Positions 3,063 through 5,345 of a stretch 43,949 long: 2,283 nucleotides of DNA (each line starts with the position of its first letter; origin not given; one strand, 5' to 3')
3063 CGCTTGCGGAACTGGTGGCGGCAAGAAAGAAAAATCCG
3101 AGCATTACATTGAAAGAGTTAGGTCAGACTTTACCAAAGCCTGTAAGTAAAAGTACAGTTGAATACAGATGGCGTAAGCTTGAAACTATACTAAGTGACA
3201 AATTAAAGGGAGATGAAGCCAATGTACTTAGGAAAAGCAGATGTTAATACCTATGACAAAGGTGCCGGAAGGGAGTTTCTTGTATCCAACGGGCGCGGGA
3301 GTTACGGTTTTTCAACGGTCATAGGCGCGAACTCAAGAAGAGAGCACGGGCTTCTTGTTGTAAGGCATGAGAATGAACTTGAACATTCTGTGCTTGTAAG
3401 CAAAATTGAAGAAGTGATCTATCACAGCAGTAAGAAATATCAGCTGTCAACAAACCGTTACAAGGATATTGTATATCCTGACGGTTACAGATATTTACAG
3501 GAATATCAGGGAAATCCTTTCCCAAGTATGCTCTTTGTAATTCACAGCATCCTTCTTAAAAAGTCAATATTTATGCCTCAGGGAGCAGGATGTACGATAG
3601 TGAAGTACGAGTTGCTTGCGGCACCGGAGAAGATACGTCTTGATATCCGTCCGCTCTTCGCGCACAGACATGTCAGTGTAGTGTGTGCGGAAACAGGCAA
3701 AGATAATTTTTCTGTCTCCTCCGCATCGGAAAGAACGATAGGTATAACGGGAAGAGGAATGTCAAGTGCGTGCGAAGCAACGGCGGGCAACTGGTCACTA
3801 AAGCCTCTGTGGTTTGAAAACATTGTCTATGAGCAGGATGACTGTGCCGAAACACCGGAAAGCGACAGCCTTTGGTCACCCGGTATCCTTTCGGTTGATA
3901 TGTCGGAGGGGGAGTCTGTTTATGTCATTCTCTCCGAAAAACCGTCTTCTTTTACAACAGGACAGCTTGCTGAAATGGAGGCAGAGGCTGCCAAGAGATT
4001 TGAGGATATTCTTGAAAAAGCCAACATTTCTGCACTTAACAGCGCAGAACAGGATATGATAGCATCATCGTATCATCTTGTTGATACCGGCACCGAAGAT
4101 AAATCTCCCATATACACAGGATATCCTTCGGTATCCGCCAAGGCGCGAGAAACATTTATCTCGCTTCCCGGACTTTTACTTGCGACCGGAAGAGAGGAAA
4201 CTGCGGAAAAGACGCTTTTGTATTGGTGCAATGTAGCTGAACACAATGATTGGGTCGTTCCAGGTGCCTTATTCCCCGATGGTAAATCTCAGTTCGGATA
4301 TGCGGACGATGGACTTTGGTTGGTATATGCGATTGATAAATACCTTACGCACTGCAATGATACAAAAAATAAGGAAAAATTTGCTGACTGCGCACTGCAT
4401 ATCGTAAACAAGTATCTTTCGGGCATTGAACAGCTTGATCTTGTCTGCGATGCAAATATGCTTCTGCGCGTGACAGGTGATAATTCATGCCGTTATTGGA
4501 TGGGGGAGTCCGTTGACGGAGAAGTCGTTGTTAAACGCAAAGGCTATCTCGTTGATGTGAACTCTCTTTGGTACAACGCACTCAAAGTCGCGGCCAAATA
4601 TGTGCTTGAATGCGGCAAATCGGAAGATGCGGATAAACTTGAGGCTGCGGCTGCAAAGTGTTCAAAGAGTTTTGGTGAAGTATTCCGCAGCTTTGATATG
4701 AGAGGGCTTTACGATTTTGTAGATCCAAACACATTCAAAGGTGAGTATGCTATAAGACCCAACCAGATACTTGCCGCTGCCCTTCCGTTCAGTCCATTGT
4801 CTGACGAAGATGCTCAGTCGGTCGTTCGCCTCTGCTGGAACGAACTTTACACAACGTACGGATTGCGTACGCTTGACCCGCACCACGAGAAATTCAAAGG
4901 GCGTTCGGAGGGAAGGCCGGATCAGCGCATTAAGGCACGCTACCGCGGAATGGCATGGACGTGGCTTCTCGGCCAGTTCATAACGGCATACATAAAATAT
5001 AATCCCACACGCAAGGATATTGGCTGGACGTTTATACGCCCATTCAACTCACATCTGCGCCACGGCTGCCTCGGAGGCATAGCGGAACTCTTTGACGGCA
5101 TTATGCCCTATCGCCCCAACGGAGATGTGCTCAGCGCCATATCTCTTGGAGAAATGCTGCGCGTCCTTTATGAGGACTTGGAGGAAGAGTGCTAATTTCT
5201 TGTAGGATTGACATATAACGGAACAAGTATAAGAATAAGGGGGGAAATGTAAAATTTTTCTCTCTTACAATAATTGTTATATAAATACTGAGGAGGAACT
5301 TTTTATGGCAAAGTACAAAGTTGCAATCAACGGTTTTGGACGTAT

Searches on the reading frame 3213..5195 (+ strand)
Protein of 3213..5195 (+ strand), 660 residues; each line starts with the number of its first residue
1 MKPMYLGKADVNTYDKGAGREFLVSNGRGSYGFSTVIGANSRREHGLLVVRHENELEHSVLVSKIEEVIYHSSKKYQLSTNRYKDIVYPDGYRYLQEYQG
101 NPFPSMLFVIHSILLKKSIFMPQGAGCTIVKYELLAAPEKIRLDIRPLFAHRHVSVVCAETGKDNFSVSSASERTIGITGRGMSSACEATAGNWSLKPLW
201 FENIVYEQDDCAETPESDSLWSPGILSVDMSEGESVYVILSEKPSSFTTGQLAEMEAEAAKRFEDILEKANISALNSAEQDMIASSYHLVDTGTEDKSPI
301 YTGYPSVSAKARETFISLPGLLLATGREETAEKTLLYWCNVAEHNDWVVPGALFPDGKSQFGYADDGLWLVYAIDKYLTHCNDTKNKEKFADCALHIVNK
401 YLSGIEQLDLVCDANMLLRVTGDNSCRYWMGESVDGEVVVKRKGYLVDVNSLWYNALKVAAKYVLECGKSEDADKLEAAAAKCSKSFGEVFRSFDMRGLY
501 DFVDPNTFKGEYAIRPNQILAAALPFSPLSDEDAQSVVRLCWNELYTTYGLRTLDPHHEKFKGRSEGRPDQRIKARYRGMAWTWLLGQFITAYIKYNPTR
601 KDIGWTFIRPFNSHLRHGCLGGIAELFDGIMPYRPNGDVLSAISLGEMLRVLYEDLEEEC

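Call 30: list_cluster_members(proteins=[window:3213-5195:+, window:23558-24964:+, window:28566-29297:+, window:29505-30731:+, window:34037-35620:+, window:35924-37138:-, window:30904-31314:-, window:32488-32880:+, window:32246-32491:+])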
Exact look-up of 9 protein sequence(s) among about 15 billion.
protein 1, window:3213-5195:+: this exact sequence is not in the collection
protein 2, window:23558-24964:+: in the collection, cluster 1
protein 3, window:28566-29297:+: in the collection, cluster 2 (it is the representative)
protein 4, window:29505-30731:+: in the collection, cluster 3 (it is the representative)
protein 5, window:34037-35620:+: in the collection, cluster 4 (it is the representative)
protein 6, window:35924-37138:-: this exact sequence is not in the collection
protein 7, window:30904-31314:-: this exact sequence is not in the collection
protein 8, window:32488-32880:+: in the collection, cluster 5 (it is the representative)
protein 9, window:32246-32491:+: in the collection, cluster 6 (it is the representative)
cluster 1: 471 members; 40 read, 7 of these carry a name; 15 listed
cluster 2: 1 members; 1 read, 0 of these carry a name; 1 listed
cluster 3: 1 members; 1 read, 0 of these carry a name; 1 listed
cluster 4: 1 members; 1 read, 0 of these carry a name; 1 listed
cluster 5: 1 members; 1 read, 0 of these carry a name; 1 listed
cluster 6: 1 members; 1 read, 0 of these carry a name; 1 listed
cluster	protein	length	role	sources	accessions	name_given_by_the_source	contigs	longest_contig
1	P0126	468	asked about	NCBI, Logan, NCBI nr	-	-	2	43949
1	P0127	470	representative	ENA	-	-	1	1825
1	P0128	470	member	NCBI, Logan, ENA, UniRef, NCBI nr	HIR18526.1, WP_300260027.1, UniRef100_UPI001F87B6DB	NADPH-dependent glutamate synthase [uncultured Cloacibacillus sp.] | NADPH-dependent glutamate synthase n=1 Tax=uncultured Cloacibacillus sp. TaxID=889794 ...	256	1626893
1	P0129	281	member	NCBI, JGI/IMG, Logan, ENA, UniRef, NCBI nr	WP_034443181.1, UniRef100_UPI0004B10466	sulfide/dihydroorotate dehydrogenase-like FAD/NAD-binding protein [Cloacibacillus ... | sulfide/dihydroorotate dehydrogenase-like FAD/NAD-binding protein n=1 Tax=Cloacibacillus ...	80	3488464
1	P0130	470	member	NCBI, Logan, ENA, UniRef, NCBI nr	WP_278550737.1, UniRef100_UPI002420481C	NADPH-dependent glutamate synthase [Cloacibacillus evryensis] | NADPH-dependent glutamate synthase n=1 Tax=Cloacibacillus evryensis TaxID=508460 ...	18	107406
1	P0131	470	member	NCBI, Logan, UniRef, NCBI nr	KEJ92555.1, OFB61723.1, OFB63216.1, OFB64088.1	NADPH-dependent glutamate synthase [Synergistes jonesii] | Dihydropyrimidine dehydrogenase n=1 Tax=Synergistes jonesii TaxID=2754 ...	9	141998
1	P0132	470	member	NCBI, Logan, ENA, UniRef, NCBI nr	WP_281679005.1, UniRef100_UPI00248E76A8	NADPH-dependent glutamate synthase [Synergistes jonesii] | NADPH-dependent glutamate synthase n=1 Tax=Synergistes jonesii TaxID=2754 ...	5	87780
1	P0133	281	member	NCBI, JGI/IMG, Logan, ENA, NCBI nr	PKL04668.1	MAG: dihydroorotate dehydrogenase [Synergistetes bacterium HGW-Synergistetes-1]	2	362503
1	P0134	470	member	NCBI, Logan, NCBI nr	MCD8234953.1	MAG: NADPH-dependent glutamate synthase [Cloacibacillus porcorum] | NADPH-dependent glutamate synthase [Cloacibacillus porcorum]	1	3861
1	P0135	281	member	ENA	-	-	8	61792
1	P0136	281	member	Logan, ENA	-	-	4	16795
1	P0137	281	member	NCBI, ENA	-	-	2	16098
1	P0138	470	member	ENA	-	-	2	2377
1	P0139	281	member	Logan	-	-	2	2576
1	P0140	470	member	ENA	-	-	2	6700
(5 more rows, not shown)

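Call 93: find_encoding_contigs(protein=P0128, flank=10000, max_places=2)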
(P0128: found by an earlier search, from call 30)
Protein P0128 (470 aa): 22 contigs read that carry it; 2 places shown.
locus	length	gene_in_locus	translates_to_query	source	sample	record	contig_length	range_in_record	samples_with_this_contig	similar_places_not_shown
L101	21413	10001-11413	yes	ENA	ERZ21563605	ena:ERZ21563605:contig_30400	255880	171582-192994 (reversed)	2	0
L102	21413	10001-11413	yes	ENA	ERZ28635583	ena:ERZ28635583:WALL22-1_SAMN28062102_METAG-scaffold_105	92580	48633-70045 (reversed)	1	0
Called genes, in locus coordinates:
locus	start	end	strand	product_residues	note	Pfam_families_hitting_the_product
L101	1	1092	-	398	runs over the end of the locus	PF01566:Nramp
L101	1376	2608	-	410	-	PF04963:Sigma54_CBD, PF13384:HTH_23 (faint), PF04552:Sigma54_DBD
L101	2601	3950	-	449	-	PF00072:Response_reg, PF00158:Sigma54_activat, PF14532:Sigma54_activ_2, PF07728:AAA_5 (weak), PF25601:AAA_lid_14, PF02954:HTH_8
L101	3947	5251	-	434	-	PF00672:HAMP (weak), PF00512:HisKA, PF02518:HATPase_c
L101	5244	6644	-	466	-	PF00474:SSF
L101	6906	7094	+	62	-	-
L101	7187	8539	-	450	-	PF00342:PGI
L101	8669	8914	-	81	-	PF00462:Glutaredoxin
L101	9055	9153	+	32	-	-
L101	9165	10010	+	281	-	PF00175:NAD_binding_1 (weak), PF10418:DHODB_Fe-S_bind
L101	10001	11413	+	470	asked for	PF14691:Fer4_20, PF07992:Pyr_redox_2 (weak), PF13738:Pyr_redox_3 (weak), PF07992:Pyr_redox_2, PF01262:AlaDh_PNT_C (weak), PF00070:Pyr_redox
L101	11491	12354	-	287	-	PF01988:VIT1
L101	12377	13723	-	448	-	PF00209:SNF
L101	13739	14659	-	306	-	PF00753:Lactamase_B, PF12706:Lactamase_B_2 (weak)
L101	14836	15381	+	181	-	PF01613:Flavin_Reduct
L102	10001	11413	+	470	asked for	PF14691:Fer4_20, PF07992:Pyr_redox_2 (weak), PF13738:Pyr_redox_3 (weak), PF07992:Pyr_redox_2, PF01262:AlaDh_PNT_C (weak), PF00070:Pyr_redox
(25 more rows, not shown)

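Call 94: find_encoding_contigs(protein=P0131, flank=10000, max_places=2)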
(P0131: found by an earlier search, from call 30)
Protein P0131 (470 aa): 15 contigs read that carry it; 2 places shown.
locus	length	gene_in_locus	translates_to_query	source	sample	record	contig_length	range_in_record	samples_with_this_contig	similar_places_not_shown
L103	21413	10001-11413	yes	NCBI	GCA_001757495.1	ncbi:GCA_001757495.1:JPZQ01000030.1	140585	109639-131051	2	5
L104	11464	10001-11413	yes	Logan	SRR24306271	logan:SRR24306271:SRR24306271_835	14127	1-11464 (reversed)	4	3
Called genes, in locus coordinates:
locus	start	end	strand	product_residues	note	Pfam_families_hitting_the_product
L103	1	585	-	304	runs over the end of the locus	PF02558:ApbA, PF08546:ApbA_C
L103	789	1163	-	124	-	PF11969:DcpS_C, PF01230:HIT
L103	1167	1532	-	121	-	PF02410:RsfS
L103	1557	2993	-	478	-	PF03816:LytR_cpsA_psr, PF13399:LytR_C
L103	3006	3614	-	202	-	PF01467:CTP_transf_like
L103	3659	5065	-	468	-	PF01018:GTP1_OBG, PF01926:MMR_HSR1, PF02421:FeoB_N, PF09269:DUF1967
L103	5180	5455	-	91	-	PF01016:Ribosomal_L27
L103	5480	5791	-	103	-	PF00829:Ribosomal_L21p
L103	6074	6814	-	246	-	PF01209:Ubie_methyltran, PF05148:Methyltransf_8 (weak), PF00891:Methyltransf_2 (weak), PF13489:Methyltransf_23, PF13649:Methyltransf_25, PF13847:Methyltransf_31, PF08241:Methyltransf_11, PF08242:Methyltransf_12, +1 more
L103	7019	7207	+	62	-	-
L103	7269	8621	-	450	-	PF00342:PGI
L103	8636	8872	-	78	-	PF00462:Glutaredoxin, PF13417:GST_N_3 (weak)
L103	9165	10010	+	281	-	PF10418:DHODB_Fe-S_bind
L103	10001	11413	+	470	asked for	PF14691:Fer4_20, PF07992:Pyr_redox_2, PF13450:NAD_binding_8 (weak), PF13738:Pyr_redox_3 (weak), PF01262:AlaDh_PNT_C (weak), PF00070:Pyr_redox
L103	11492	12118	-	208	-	PF04417:DUF501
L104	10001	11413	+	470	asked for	PF14691:Fer4_20, PF07992:Pyr_redox_2, PF13450:NAD_binding_8 (weak), PF13738:Pyr_redox_3 (weak), PF01262:AlaDh_PNT_C (weak), PF00070:Pyr_redox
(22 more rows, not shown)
